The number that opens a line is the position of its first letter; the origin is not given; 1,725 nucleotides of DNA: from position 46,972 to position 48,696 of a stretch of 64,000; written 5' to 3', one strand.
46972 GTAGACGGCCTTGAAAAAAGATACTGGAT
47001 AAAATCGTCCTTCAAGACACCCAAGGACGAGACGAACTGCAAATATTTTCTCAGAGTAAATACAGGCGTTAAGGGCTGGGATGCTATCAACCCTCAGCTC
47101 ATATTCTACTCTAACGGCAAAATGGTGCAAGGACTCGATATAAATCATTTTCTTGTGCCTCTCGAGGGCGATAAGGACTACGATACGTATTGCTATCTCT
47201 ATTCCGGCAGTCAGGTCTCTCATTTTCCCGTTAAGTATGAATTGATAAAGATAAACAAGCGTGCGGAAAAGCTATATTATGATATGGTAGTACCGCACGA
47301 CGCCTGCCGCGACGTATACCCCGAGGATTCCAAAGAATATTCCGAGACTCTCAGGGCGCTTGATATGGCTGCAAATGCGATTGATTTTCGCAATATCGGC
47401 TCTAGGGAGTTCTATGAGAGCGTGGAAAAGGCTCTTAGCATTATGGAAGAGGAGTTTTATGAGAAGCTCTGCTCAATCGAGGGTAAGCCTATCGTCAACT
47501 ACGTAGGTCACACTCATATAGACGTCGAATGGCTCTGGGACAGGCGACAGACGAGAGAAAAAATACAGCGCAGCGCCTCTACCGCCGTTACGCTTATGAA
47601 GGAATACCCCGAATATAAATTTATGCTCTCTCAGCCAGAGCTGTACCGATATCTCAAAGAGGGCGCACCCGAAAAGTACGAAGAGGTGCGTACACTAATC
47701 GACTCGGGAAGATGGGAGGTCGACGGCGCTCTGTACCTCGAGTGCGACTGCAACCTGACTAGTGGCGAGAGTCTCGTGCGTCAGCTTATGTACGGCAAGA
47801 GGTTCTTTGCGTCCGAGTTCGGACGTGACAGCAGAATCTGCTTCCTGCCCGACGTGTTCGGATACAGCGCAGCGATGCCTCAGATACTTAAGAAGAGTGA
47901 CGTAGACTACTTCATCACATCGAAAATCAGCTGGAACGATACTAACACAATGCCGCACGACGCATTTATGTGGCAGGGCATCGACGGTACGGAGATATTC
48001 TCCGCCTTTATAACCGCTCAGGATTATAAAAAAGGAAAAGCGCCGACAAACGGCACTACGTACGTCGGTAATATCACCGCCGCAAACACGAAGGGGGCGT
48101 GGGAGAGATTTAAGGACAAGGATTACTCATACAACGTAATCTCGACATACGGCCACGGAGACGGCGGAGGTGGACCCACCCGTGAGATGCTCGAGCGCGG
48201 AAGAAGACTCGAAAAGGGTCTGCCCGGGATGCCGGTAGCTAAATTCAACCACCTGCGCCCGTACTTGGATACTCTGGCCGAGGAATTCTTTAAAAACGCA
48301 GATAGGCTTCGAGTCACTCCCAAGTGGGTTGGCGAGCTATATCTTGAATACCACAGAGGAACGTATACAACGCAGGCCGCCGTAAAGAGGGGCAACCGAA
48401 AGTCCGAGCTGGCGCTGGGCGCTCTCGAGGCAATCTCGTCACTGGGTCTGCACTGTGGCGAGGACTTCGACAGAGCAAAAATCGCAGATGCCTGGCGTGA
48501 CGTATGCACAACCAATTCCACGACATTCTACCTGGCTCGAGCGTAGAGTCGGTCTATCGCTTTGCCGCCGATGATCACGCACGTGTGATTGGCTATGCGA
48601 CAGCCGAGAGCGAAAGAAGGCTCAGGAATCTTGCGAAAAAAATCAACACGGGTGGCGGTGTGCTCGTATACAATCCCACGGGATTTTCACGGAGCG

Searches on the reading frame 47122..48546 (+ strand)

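Call 81: search_protein_families(library=pfam, proteins=[window:47122-48546:+], max_evalue=0.00001)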
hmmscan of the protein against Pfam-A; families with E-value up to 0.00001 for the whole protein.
window:47122-48546:+ (474 aa): 2 families
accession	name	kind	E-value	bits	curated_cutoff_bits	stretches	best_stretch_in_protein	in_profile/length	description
PF01074.27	Glyco_hydro_38N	-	2e-84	283.6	25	1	125-392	2-260/270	Glycosyl hydrolases family 38 N-terminal domain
PF09261.16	Alpha-mann_mid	-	9.1e-09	35.7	31.1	1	409-462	1-54/96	Alpha mannosidase middle domain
